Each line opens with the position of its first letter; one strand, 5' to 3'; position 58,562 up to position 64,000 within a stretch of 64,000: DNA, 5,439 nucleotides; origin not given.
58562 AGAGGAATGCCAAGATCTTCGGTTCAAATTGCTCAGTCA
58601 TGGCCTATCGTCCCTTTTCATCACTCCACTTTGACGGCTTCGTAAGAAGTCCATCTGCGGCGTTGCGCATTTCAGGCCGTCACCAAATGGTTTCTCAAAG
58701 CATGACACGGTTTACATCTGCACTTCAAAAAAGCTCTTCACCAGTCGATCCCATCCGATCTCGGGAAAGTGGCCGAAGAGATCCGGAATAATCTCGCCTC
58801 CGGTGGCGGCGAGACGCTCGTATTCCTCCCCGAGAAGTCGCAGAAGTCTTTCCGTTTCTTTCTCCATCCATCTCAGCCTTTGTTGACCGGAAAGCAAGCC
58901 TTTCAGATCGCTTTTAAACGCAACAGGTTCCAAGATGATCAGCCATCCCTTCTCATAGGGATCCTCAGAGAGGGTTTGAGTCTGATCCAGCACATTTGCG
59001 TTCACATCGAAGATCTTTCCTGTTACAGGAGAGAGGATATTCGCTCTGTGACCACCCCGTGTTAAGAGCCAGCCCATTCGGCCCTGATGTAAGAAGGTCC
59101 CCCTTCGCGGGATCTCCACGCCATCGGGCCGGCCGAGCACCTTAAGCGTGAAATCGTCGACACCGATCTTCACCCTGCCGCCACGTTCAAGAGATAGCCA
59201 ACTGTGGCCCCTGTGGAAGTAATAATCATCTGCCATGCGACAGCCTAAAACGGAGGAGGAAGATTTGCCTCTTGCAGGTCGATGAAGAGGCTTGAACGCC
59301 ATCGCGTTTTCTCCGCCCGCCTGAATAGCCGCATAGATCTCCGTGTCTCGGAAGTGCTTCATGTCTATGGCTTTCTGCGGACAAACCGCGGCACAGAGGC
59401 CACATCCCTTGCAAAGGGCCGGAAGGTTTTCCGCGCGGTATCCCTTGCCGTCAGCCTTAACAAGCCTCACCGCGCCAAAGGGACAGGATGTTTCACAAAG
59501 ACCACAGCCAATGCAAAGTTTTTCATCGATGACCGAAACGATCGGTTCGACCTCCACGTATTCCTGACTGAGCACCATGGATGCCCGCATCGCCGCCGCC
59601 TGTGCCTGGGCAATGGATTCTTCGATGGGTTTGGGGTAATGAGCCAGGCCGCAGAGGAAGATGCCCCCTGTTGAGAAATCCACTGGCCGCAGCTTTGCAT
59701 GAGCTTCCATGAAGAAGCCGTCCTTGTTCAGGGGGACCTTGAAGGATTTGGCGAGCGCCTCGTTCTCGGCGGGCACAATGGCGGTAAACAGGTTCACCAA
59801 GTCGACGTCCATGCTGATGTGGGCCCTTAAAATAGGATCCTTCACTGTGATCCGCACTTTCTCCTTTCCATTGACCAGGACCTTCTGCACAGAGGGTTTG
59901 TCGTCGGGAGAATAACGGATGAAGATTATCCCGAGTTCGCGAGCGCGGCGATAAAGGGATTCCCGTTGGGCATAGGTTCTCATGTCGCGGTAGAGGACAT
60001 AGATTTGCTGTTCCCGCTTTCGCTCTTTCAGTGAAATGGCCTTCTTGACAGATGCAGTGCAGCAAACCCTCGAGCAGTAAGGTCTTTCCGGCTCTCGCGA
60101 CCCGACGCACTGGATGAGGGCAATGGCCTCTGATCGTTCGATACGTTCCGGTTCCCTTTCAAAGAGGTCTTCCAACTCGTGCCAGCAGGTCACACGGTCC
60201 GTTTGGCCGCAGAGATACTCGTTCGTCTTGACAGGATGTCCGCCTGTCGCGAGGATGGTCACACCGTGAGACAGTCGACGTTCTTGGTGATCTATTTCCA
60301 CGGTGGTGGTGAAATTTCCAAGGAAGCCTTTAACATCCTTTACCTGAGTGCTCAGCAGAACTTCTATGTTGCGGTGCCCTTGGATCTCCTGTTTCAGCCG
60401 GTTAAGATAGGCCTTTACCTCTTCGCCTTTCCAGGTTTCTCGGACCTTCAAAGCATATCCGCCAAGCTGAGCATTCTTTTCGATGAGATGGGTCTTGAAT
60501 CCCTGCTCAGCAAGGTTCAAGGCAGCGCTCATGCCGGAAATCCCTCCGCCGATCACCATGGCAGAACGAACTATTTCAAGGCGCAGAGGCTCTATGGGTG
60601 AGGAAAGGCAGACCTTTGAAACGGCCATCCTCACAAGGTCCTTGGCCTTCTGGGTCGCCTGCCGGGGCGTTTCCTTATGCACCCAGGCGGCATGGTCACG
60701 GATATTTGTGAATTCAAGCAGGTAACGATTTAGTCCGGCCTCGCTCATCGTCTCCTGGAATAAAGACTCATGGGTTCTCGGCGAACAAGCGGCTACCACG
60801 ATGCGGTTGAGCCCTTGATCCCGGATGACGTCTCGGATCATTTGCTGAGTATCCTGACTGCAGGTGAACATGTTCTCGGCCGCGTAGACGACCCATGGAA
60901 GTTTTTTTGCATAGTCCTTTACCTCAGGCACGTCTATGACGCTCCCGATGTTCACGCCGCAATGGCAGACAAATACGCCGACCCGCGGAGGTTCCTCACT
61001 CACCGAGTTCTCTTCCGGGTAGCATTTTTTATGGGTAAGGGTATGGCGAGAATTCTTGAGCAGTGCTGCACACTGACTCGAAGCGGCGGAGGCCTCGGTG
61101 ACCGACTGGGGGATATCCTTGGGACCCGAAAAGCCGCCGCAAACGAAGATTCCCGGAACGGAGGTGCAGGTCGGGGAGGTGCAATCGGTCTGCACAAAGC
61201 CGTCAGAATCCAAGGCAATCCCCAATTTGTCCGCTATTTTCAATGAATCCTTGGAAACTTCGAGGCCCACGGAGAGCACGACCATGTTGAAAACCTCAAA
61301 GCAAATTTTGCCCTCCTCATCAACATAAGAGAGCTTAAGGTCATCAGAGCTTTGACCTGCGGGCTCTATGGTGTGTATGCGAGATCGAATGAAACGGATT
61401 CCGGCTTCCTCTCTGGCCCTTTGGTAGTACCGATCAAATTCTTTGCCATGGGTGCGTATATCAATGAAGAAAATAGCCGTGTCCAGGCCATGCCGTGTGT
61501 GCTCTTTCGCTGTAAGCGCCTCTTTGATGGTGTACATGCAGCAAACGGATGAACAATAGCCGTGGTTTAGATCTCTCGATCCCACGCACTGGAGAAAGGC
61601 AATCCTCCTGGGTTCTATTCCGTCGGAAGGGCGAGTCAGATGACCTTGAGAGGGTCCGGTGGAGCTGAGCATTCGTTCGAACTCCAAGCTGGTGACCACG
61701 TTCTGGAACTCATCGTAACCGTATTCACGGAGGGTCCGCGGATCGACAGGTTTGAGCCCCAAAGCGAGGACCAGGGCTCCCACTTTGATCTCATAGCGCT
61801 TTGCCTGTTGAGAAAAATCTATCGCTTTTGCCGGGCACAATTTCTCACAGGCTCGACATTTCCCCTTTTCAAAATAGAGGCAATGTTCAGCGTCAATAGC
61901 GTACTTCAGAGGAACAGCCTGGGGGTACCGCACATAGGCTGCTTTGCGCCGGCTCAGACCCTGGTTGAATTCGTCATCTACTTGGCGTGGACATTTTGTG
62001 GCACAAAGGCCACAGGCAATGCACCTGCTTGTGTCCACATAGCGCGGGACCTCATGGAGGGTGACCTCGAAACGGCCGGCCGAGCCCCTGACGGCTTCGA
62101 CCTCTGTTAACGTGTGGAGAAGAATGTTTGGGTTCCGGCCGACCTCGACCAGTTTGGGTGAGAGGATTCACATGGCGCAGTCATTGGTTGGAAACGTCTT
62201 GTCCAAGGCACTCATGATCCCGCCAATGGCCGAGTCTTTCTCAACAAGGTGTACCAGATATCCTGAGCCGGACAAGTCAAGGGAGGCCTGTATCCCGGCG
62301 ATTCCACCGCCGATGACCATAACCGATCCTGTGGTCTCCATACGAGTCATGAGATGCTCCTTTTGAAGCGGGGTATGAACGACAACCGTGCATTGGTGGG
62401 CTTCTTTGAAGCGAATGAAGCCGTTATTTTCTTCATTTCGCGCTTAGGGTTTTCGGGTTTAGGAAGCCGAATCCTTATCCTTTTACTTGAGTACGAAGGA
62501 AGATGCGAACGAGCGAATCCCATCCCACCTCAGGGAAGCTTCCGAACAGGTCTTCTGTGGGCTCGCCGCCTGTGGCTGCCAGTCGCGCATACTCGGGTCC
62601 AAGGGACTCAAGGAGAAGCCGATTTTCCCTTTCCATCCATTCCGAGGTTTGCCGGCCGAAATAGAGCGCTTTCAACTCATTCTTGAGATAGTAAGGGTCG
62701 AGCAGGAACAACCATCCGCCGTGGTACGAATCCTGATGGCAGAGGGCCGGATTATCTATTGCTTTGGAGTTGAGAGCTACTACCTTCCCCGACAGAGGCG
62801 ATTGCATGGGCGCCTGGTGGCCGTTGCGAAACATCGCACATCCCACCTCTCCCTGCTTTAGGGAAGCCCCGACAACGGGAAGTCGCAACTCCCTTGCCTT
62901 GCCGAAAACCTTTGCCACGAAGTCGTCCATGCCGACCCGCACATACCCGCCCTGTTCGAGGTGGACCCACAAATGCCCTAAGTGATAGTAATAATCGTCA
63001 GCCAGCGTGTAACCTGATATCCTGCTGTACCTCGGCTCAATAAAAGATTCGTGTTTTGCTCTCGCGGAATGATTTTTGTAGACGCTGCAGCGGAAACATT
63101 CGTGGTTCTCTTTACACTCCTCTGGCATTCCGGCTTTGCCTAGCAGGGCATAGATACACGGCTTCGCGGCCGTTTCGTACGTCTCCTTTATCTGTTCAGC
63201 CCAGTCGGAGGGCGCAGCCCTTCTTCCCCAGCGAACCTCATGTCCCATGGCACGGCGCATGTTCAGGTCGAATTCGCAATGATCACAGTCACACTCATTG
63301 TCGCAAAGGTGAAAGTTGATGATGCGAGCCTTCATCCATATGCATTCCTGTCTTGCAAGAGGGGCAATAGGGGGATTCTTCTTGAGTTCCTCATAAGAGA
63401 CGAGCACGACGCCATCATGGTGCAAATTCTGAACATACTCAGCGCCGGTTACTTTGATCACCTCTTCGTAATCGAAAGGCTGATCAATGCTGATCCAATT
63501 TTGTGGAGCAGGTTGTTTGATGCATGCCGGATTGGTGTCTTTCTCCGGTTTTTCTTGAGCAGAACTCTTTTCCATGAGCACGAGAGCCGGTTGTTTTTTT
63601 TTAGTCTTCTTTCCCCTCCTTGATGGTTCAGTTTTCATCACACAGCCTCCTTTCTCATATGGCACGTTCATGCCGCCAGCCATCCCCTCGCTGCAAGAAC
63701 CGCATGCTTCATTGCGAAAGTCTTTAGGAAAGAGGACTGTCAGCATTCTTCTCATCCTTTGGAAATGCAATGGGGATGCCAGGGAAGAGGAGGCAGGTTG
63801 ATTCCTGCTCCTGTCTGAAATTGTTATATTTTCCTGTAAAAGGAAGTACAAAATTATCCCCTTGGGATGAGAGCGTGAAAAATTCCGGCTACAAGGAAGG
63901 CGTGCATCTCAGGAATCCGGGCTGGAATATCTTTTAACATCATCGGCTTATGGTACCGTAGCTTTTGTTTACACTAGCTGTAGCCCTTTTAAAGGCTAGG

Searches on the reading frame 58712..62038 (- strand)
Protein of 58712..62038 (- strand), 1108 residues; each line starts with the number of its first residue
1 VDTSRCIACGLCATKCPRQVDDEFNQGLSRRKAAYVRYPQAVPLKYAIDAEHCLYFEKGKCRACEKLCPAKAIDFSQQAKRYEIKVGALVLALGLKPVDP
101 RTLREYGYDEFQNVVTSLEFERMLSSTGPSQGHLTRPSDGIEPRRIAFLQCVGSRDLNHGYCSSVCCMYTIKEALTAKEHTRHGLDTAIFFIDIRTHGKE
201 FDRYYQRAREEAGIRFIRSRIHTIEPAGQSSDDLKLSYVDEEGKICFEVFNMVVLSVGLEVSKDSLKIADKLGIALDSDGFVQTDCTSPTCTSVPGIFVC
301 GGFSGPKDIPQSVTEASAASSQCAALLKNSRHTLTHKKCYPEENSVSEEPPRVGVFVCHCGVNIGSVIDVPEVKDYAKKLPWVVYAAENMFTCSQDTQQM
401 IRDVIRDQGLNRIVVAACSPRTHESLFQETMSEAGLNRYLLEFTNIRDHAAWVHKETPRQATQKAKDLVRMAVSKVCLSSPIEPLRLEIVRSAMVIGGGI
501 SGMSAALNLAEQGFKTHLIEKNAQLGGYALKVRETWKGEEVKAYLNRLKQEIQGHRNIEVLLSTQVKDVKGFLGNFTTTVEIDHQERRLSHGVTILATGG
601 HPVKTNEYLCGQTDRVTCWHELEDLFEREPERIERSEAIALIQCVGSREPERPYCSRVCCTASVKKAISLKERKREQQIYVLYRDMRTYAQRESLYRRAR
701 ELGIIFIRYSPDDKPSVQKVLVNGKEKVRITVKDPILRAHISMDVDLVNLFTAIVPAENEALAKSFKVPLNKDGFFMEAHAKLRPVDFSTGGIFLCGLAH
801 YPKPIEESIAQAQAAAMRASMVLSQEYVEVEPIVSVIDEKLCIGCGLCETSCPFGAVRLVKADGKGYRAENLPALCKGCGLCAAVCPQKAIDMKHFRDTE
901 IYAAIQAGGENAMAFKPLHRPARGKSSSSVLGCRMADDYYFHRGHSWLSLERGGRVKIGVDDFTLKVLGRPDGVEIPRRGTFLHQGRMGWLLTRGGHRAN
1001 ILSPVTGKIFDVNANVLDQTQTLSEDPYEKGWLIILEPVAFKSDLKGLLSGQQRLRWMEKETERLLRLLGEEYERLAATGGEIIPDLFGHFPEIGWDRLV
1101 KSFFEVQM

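Call 52: search_protein_families(library=ncbifam, proteins=[window:58712-62038:-], max_evalue=0.00001)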
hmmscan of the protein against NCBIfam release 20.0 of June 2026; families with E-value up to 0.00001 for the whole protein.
window:58712-62038:- (1108 aa): 56 families (the best 25 are shown)
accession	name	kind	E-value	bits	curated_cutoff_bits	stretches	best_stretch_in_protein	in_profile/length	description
NF040770.1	hetero_SS_HdrA2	exception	1.9e-241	803.4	1100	3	3-331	239-564/777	CoB-CoM heterodisulfide reductase HdrA2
NF041778.1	hetero_SS_HdrA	equivalog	6.4e-184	612.9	1400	3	4-337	246-580/771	ferredoxin:CoB-CoM heterodisulfide reductase subunit HdrA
NF041891.1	hdrA_Methbact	equivalog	4.2e-180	600.6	1300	3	2-329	236-558/762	ferredoxin:CoB-CoM heterodisulfide reductase subunit HdrA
NF002270.0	PRK01202.1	subfamily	3.3e-17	62.5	117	1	933-1055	2-123/129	glycine cleavage system protein GcvH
NF042909.1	FMH_DH_FwdF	exception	2.5e-14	53.1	375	1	2-78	53-121/336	tungsten-dependent formylmethanofuran dehydrogenase subunit FwdF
TIGR00527.1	gcvH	equivalog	1.1e-13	51.4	115.85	1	937-1055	4-122/129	glycine cleavage system protein GcvH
NF009410.0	PRK12771.1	subfamily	1e-12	47.4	516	0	493-528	141-176/566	NAD(P)-binding protein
TIGR02179.1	PorD_KorD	subfamily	9.1e-12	44.9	60.05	1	836-894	21-75/78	2-oxoacid:acceptor oxidoreductase, delta subunit, pyruvate/2-ketoisovalerate family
TIGR01971.1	NuoI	subfamily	1.3e-11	44.1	113.05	1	834-895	36-102/121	NADH-quinone oxidoreductase, chain I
NF045874.1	Vhu_polyferre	exception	1.7e-11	43.5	600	1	839-894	291-349/381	F420-non-reducing hydrogenase associated-polyferredoxin VhuB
NF007202.0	PRK09623.1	equivalog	1.2e-10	41.7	166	1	807-894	18-101/105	3-methyl-2-oxobutanoate dehydrogenase subunit delta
NF005415.0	PRK06991.1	equivalog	2.8e-10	40.3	281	1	819-897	63-138/284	electron transport complex subunit RsxB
NF040612.1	F420_dehyd_FpoI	exception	3.1e-10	40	180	0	836-892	38-100/135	F420H2 dehydrogenase subunit FpoI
TIGR01350.1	lipoamide_DH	equivalog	4.6e-10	38.8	408.8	0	494-531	5-41/461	dihydrolipoyl dehydrogenase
TIGR01944.1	rnfB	subfamily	9.2e-10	38.4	68.7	1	824-900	97-169/190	RnfABCDGE type electron transport complex subunit B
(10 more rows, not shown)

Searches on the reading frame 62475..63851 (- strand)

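Call 52: search_protein_families(library=ncbifam, proteins=[window:62475-63851:-], max_evalue=0.00001)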
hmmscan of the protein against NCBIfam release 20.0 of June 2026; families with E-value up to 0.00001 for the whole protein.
window:62475-63851:- (458 aa): 4 families
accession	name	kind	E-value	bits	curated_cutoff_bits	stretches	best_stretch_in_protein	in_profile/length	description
NF002270.0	PRK01202.1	subfamily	9.3e-16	57.8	117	1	283-402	4-122/129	glycine cleavage system protein GcvH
TIGR00527.1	gcvH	equivalog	2e-12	47.3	115.85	1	285-397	4-116/129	glycine cleavage system protein GcvH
TIGR03077.1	not_gcvH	equivalog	1.8e-08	34.4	144.05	1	289-384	2-97/110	glycine cleavage protein H-like protein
NF045810.1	GcvH_rel_desulf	equivalog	9e-06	25.5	150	0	285-388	14-116/167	GcvH-related protein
